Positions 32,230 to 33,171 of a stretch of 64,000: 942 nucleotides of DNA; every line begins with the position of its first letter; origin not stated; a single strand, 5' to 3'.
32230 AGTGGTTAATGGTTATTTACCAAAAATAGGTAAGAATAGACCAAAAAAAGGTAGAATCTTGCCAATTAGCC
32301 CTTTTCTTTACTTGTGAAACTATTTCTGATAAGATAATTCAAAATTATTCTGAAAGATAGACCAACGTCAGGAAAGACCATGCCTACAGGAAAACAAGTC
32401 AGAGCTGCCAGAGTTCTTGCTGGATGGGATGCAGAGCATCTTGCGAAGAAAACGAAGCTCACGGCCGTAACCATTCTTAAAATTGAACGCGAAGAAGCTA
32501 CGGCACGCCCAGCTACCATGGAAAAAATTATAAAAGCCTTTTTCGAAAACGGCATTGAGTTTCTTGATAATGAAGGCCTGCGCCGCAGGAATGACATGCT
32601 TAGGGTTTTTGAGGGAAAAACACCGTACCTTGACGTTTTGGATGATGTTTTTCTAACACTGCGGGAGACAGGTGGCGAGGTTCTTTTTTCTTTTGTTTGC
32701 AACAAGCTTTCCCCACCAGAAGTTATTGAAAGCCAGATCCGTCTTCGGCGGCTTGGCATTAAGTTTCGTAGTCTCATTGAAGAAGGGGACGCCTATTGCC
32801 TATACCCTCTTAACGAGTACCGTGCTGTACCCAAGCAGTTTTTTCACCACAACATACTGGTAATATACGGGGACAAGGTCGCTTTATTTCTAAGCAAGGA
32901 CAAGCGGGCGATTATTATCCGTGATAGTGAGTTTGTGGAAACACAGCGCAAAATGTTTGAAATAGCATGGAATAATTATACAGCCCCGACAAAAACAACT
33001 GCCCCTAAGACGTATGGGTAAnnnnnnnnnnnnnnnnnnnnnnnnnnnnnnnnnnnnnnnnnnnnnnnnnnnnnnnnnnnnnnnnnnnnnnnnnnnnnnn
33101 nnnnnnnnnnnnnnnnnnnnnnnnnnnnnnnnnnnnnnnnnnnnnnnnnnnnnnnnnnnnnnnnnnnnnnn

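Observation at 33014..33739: Cyclodipeptide synthase (CDPS)-like gene in an alphaproteobacterial island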

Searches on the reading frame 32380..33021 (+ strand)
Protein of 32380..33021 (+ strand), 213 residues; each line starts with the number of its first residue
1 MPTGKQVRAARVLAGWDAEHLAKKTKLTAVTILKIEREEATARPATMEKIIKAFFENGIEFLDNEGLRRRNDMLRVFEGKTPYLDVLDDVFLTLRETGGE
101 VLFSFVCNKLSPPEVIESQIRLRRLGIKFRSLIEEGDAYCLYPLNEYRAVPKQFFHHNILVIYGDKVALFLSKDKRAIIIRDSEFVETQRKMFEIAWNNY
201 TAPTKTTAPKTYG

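Call 4: search_protein_families(library=pfam, proteins=[window:32380-33021:+], max_evalue=10)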
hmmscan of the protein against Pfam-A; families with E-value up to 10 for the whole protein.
window:32380-33021:+ (213 aa): 5 families
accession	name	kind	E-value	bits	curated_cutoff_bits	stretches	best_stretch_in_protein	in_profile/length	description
PF01381.28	HTH_3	-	7.8e-06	26.3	23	1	7-54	1-48/55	Helix-turn-helix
PF13413.12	HTH_25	-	0.0015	18.7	24.6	1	8-44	3-39/62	Helix-turn-helix domain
PF13560.12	HTH_31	-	0.0029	18.3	27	1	4-53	3-53/64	Helix-turn-helix domain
PF12844.13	HTH_19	-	0.081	13.3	30.2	1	4-54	1-51/64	Helix-turn-helix domain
PF21555.2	CCC_C_1st_pro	-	0.09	13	27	1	21-78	51-108/128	Prokaryotic cation-chloride cotransporter, C-terminal domain, 1st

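Call 5: search_protein_families(library=ncbifam, proteins=[window:32380-33021:+], max_evalue=10)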
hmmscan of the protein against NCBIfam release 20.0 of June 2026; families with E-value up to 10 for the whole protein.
window:32380-33021:+ (213 aa): 3 families
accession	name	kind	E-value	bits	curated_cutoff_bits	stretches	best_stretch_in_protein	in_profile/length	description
TIGR00270.2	TIGR00270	equivalog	0.0018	18.1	110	1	5-53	78-126/159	multiprotein bridging factor aMBF1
TIGR03070.1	couple_hipB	subfamily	0.0034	17.3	71.65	1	4-53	4-53/58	type II toxin-antitoxin system Y4mF family antitoxin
NF001052.0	PRK00117.1-1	equivalog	0.053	13.7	266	1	8-67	17-74/166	recombination regulator RecX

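Call 24: find_homologous_proteins(query=window:32380-33021:+, max_evalue=0.001)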
Query window:32380-33021:+ (213 aa): 37 proteins with E <= 0.001 among 604 candidates.
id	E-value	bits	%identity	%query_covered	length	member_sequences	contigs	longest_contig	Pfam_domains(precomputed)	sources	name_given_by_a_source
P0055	2.6e-137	473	100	100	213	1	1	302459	PF01381.29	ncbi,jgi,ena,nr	ncbi:MAG: helix-turn-helix domain-containing protein [Alphaproteobacteria bacterium]|nr:helix-turn-h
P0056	3.0e-94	332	71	100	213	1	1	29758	PF01381.29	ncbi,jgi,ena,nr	ncbi:MAG: helix-turn-helix domain-containing protein [Alphaproteobacteria bacterium]|nr:helix-turn-h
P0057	2.0e-86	307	67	100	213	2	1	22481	PF01381.29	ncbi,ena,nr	ncbi:MAG: helix-turn-helix domain-containing protein [Alphaproteobacteria bacterium]|nr:helix-turn-h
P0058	6.0e-85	302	65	100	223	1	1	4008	PF01381.29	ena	-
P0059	4.5e-65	237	53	100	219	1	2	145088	-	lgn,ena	-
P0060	9.6e-62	226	54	99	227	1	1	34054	PF01381.29,PF13560.13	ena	-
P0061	2.3e-51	192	59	71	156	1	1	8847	-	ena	-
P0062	7.7e-51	191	49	92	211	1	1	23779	PF01381.29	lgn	-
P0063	3.5e-49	185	49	93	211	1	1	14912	PF01381.29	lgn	-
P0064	5.7e-49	184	47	100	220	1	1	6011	PF01381.29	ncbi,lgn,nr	ncbi:MAG: helix-turn-helix transcriptional regulator [Alphaproteobacteria bacterium]|nr:helix-turn-h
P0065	3.2e-48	182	46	97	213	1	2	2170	-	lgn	-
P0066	7.1e-47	178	43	100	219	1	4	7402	PF01381.29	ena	-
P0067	9.3e-47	177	44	100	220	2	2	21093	PF01381.29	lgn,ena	-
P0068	3.6e-46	175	44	98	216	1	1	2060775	PF01381.29,PF13560.13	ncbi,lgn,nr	ncbi:MAG: helix-turn-helix domain-containing protein [Alphaproteobacteria bacterium]|nr:MAG: helix-t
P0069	1.1e-44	170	42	100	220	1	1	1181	PF01381.29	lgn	-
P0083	9.1e-33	132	40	95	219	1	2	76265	PF01381.29,PF13560.13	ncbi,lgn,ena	-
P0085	3.0e-28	117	37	92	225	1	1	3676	PF01381.29,PF13560.13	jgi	jgi:transcriptional regulator with XRE-family HTH domain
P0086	3.2e-28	117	35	97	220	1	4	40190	PF01381.29,PF13560.13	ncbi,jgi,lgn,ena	-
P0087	9.9e-28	115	39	92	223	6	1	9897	PF01381.29,PF13560.13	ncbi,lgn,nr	ncbi:MAG: helix-turn-helix transcriptional regulator [Alphaproteobacteria bacterium]|nr:helix-turn-h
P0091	8.4e-22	96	34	96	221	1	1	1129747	PF12844.14,PF01381.29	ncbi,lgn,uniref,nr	ncbi:helix-turn-helix transcriptional regulator [Candidatus Bandiella euplotis]|uniref:Helix-turn-he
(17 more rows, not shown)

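Call 29: search_protein_families(library=padloc, proteins=[window:32380-33021:+], max_evalue=1)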
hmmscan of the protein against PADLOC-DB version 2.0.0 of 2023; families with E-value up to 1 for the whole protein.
window:32380-33021:+ (213 aa): 6 families
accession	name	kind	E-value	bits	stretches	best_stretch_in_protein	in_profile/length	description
PDLC03946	RmrA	-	0.00017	18.5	1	5-54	5-54/357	-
PDLC03949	RmrA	-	0.0002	18.4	1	4-54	4-54/363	-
PDLC02926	HTH_VI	-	0.00042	18.5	1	4-54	3-53/92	-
PDLC03953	RmrA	-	0.0074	13.5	1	3-65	6-67/373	-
PDLC03669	Control_protein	-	0.015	13.6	1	7-66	14-73/96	control protein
PDLC04142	capH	-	0.042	12.9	1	2-54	6-58/103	capH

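Call 30: search_solved_structures(query=A2, max_evalue=1)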
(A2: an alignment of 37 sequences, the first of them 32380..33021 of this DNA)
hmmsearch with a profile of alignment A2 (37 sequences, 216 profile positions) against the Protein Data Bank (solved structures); distinct sequences matched with E-value up to 1: 71 (the best 60 are shown).
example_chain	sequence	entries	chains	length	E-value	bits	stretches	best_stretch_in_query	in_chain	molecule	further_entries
4yba_A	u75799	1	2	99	6.8e-12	48.6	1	3-66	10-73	Regulatory protein C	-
6z2i_A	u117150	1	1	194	3.9e-08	36.3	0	92-131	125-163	de novo designed TIM barrel DeNovoTIM6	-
7osv_A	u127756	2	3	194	4.7e-07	32.8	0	92-131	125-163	DeNovoTIM6-SB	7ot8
8tac_A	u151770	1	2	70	1.8e-06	30.8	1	5-53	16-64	DBP48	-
4yg4_A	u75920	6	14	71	1.8e-06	30.8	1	14-55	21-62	Antitoxin HipB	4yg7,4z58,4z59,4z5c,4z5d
4z5h_A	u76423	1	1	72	1.9e-06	30.8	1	14-55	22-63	Antitoxin HipB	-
4yg1_A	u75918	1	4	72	1.9e-06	30.8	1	14-55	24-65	Antitoxin HipB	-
1sq8_A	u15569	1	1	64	2.4e-06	30.4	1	1-47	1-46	dh434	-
2wiu_B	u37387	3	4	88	3e-06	30.1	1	14-55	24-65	HTH-TYPE TRANSCRIPTIONAL REGULATOR HIPB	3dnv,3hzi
5k98_B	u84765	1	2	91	3.2e-06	30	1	14-55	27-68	Antitoxin HipB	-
4ia8_A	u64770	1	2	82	5.5e-06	29.3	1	15-63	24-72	Regulatory protein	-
4f8d_A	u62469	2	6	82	2.7e-05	27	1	15-63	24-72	Regulatory protein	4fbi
4i6t_A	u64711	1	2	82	3e-05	26.8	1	15-63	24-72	Regulatory protein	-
3clc_A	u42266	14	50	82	3.1e-05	26.8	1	15-63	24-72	Regulatory protein | R-M CONTROLLER PROTEIN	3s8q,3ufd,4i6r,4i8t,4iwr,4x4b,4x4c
4i6u_A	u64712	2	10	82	3.5e-05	26.6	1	15-63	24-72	Regulatory protein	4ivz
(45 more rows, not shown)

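Call 36: predict_structure(alignment_id=A2)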
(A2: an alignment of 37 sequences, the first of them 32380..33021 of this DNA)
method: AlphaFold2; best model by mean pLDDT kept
length: 213 residues; sequences in the alignment: 37
mean_pLDDT: 93.8   pTM: 0.71
mean pLDDT of the five models: 93.8, 93.7, 93.4, 93.3, 92.3
residues with pLDDT >= 90: 184; 70-90: 29; 50-70: 0; < 50: 0
segments of 3 or more residues with pLDDT < 50: none
pLDDT, mean of each block of 10 residues (from residue 1): 94 96 97 95 94 92 88 86 95 91 94 95 96 95 97 93 97 91 95 97 95 85
secondary structure, 60 per line:
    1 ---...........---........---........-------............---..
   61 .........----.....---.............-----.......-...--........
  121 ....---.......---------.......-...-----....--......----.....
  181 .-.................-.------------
elements in order: H4-14 H18-25 H29-36 H44-55 E59-62 E66-69 E74-78 H82-94 E100-106 H113-124 E128-134 E147-150 E160-163 E166-171 E176-181 H183-199

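Call 68: find_encoding_contigs(protein=P0059, flank=4000, max_places=1)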
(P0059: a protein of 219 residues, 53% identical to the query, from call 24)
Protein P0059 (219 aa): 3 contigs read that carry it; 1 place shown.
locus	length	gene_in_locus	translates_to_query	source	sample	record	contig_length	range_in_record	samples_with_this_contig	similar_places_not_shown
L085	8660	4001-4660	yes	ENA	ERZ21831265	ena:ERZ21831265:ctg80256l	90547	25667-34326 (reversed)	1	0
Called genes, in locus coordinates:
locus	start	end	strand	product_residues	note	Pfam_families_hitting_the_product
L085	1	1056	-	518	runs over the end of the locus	PF02534:T4SS-DNA_transf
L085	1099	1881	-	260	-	-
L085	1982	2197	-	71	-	PF13413:HTH_25 (faint)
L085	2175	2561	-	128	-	-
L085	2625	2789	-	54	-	-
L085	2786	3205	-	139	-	-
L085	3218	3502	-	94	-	-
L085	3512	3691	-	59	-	-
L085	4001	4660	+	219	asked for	-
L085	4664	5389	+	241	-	-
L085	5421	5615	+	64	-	-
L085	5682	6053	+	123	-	PF00293:NUDIX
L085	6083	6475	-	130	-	PF00665:rve (weak), PF13683:rve_3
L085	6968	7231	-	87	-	PF01527:HTH_Tnp_1, PF13384:HTH_23 (weak)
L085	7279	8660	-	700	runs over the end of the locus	-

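Call 69: find_encoding_contigs(protein=P0083, flank=4000, max_places=1)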
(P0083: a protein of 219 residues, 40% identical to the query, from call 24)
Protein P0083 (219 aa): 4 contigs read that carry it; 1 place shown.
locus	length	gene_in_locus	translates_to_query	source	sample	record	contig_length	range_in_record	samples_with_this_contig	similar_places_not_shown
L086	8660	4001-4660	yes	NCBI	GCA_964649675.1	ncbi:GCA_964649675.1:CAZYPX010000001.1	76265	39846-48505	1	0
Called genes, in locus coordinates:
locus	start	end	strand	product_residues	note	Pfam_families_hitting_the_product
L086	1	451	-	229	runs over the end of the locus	PF01381:HTH_3, PF13560:HTH_31 (faint)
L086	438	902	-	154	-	PF00293:NUDIX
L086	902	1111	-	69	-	-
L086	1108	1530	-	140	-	-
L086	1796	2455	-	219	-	PF01381:HTH_3 (weak)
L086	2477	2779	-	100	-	PF01381:HTH_3 (weak)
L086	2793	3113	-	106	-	-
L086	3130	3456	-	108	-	-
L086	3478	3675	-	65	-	-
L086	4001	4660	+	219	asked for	PF01381:HTH_3, PF13560:HTH_31 (faint)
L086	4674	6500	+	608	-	PF13522:GATase_6, PF13537:GATase_7, PF00733:Asn_synthase, PF06508:QueC (faint)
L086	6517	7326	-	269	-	PF16124:RecQ_Zn_bind, PF09382:RQC, PF00570:HRDC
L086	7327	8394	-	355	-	PF00270:DEAD, PF00271:Helicase_C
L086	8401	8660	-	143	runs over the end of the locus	-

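Call 70: find_encoding_contigs(protein=P0091, flank=4000, max_places=1)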
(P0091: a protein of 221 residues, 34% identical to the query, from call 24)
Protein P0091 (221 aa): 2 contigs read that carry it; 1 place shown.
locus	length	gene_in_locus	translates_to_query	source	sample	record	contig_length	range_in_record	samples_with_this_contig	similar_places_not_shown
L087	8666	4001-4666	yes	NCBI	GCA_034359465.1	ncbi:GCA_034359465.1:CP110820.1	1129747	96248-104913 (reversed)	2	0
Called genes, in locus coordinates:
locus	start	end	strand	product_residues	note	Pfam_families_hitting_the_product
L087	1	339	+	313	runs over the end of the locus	PF00892:EamA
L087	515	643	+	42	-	-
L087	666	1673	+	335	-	PF13505:OMP_b-brl (faint)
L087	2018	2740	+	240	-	PF00119:ATP-synt_A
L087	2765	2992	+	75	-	PF00137:ATP-synt_C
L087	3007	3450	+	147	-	-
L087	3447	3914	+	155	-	-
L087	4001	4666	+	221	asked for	PF12844:HTH_19 (weak), PF01381:HTH_3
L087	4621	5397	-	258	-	PF01416:PseudoU_synth_1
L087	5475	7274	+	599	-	PF01368:DHH, PF02272:DHHA1, PF17768:RecJ_OB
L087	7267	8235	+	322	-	PF01210:NAD_Gly3P_dh_N, PF02558:ApbA (faint), PF07479:NAD_Gly3P_dh_C, PF20618:GPD_NAD_C_bact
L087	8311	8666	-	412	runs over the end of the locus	PF00579:tRNA-synt_1b, PF22421:SYY_C-terminal (weak)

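Call 71: find_encoding_contigs(protein=P0086, flank=4000, max_places=1)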
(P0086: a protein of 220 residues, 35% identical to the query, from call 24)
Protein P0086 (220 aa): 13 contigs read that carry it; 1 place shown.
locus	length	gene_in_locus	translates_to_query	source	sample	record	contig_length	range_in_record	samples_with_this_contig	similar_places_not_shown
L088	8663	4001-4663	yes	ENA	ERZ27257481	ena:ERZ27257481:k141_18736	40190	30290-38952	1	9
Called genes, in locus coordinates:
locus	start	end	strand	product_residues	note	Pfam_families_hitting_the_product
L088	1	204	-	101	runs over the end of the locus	-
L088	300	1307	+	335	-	PF01609:DDE_Tnp_1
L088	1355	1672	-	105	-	PF13356:Arm-DNA-bind_3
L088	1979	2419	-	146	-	-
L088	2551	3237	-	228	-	PF13560:HTH_31 (faint), PF01381:HTH_3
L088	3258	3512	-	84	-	-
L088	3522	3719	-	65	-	-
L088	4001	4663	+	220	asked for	PF01381:HTH_3, PF13560:HTH_31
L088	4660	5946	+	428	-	PF04107:GCS2 (weak)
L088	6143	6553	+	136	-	PF27284:Aq_678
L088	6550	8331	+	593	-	PF13432:TPR_16 (weak), PF13432:TPR_16, PF07719:TPR_2 (weak), PF13432:TPR_16, PF13414:TPR_11, PF14559:TPR_19, PF13424:TPR_12, PF13432:TPR_16, +18 more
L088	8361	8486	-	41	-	PF00444:Ribosomal_L36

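Call 79: search_protein_families(library=pfam, proteins=[L086:4674-6500:+, L088:4660-5946:+, L085:4664-5389:+], max_evalue=0.001)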
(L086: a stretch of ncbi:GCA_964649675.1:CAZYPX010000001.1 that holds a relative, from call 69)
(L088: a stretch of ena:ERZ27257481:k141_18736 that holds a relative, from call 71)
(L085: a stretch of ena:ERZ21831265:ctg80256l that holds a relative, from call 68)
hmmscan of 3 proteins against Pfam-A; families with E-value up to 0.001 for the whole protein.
L086:4674-6500:+ (608 aa): 5 families
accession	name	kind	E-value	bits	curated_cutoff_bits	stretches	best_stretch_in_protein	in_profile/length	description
PF00733.27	Asn_synthase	-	9.8e-71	239.7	21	1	239-588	1-354/354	Asparagine synthase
PF13537.11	GATase_7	-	5.4e-30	104.4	25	1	46-164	2-121/123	Glutamine amidotransferase domain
PF13522.11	GATase_6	-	1e-23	84.2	27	1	30-160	1-130/130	Glutamine amidotransferase domain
PF06508.19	QueC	-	1.6e-05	24.9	22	1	258-318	2-61/210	Queuosine biosynthesis protein QueC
PF24167.1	DUF7411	-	0.00052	20.1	28.7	1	256-337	1-77/194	Family of unknown function (DUF7411)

L088:4660-5946:+ (428 aa): 0 families

L085:4664-5389:+ (241 aa): 0 families

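Call 80: search_solved_structures(query=L088:4660-5946:+, max_evalue=1)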
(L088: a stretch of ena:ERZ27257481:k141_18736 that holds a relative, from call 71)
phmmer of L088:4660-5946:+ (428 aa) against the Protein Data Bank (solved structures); distinct sequences matched with E-value up to 1: 1.
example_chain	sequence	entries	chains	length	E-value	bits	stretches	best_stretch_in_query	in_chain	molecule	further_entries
8i7o_I2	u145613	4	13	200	0.48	12.4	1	141-168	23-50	Protein FAM166C | Ciliary microtubule inner protein 2C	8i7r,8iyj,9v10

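Call 81: search_protein_families(library=ncbifam, proteins=[L088:4660-5946:+, L086:4674-6500:+, L085:4664-5389:+], max_evalue=0.1)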
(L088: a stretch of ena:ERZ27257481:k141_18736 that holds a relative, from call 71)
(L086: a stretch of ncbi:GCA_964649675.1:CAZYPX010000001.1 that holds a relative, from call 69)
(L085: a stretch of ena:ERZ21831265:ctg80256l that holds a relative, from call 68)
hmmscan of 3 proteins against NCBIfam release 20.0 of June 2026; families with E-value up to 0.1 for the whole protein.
L088:4660-5946:+ (428 aa): 0 families

L086:4674-6500:+ (608 aa): 17 families
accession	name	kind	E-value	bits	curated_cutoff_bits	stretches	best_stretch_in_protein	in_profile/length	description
TIGR01536.1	asn_synth_AEB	equivalog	3.1e-101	339.9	267.1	1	2-520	1-517/517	asparagine synthase (glutamine-hydrolyzing)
TIGR03108.1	eps_aminotran_1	hypoth_equivalog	5.9e-77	259.8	816.9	2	4-382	7-383/628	XrtA/PEP-CTERM system amidotransferase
TIGR03104.1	trio_amidotrans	equivalog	1.7e-72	244.5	570.1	1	1-588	1-587/589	N-acetylglutaminylglutamine amidotransferase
NF006949.0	PRK09431.1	equivalog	3.3e-62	210.8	499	3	1-170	1-171/554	asparagine synthase B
NF033535.1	lass_lactam_cya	exception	1.3e-37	129.7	525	2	10-420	12-427/668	lasso peptide isopeptide bond-forming cyclase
NF033561.1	macrolact_Ik_Al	subfamily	2.8e-21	75.8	300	1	126-516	88-488/561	albusnodin/ikarugamycin family macrolactam cyclase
TIGR01135.1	glmS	equivalog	1.6e-06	26.9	418.05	1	59-136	86-174/607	glutamine--fructose-6-phosphate transaminase (isomerizing)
NF001484.0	PRK00331.1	subfamily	1.4e-05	23.7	381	1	59-136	87-175/601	isomerizing glutamine--fructose-6-phosphate transaminase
TIGR00552.1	nadE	equivalog_domain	2.3e-05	23.8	63.65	1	240-321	9-90/251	NAD(+) synthase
NF010587.0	PRK13980.1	equivalog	5.1e-05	22.6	255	1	234-319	12-96/267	NAD+ synthase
TIGR00364.1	TIGR00364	equivalog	0.00036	20.1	150.3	1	258-318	1-60/201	7-cyano-7-deazaguanine synthase QueC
TIGR01134.1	purF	equivalog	0.0007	19.1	350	1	56-168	83-203/432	amidophosphoribosyltransferase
NF011155.0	PRK14561.1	equivalog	0.001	18.8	207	1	256-339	1-79/195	hypothetical protein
TIGR00268.2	TIGR00268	equivalog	0.0031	16.8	150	1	255-318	13-77/259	ATP-dependent sacrificial sulfur transferase LarE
NF002048.0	PRK00876.1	subfamily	0.018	13.8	313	1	231-278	14-60/330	NAD(+) synthase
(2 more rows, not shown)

L085:4664-5389:+ (241 aa): 2 families
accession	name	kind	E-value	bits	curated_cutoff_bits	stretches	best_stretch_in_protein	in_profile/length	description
TIGR04539.1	tRNA_cyclodipep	subfamily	9.7e-07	28.5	45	1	15-149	17-162/220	tRNA-dependent cyclodipeptide synthase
NF004798.0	PRK06147.1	equivalog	0.078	12.2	342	0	13-73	19-80/349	3-oxoacyl-(acyl carrier protein) synthase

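Call 82: find_encoding_contigs(protein=P0087, flank=4000, max_places=1)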
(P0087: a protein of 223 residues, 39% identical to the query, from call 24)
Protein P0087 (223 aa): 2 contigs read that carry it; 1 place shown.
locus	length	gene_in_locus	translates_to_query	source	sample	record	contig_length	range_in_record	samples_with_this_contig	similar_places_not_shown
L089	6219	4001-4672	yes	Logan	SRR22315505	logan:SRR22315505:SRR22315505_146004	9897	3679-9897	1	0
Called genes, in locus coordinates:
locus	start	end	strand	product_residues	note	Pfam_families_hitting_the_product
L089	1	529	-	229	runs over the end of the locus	PF01381:HTH_3 (weak)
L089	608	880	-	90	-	-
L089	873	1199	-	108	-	PF01381:HTH_3 (weak), PF13560:HTH_31 (weak)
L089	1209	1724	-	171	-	-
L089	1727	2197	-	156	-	-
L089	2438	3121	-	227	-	PF01381:HTH_3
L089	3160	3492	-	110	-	-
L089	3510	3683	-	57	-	-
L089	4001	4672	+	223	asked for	PF01381:HTH_3, PF13560:HTH_31 (weak)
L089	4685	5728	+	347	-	PF08241:Methyltransf_11 (weak)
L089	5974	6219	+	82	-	?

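Call 83: find_encoding_contigs(protein=P0085, flank=4000, max_places=1)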
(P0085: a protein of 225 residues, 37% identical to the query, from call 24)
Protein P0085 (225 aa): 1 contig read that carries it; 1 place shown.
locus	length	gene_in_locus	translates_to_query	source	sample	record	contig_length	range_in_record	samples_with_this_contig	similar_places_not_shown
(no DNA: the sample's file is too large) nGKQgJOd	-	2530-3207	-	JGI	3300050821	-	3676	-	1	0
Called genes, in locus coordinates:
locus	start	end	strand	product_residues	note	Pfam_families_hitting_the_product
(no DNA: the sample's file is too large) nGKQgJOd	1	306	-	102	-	?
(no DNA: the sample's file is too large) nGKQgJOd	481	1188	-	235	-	-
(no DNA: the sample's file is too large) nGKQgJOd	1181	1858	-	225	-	PF01381:HTH_3 (weak)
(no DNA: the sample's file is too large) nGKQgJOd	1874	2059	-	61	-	-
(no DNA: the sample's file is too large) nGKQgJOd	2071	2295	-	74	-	-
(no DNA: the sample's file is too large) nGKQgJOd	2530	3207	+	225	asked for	PF01381:HTH_3, PF13560:HTH_31 (weak)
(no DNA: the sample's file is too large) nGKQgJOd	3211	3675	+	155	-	?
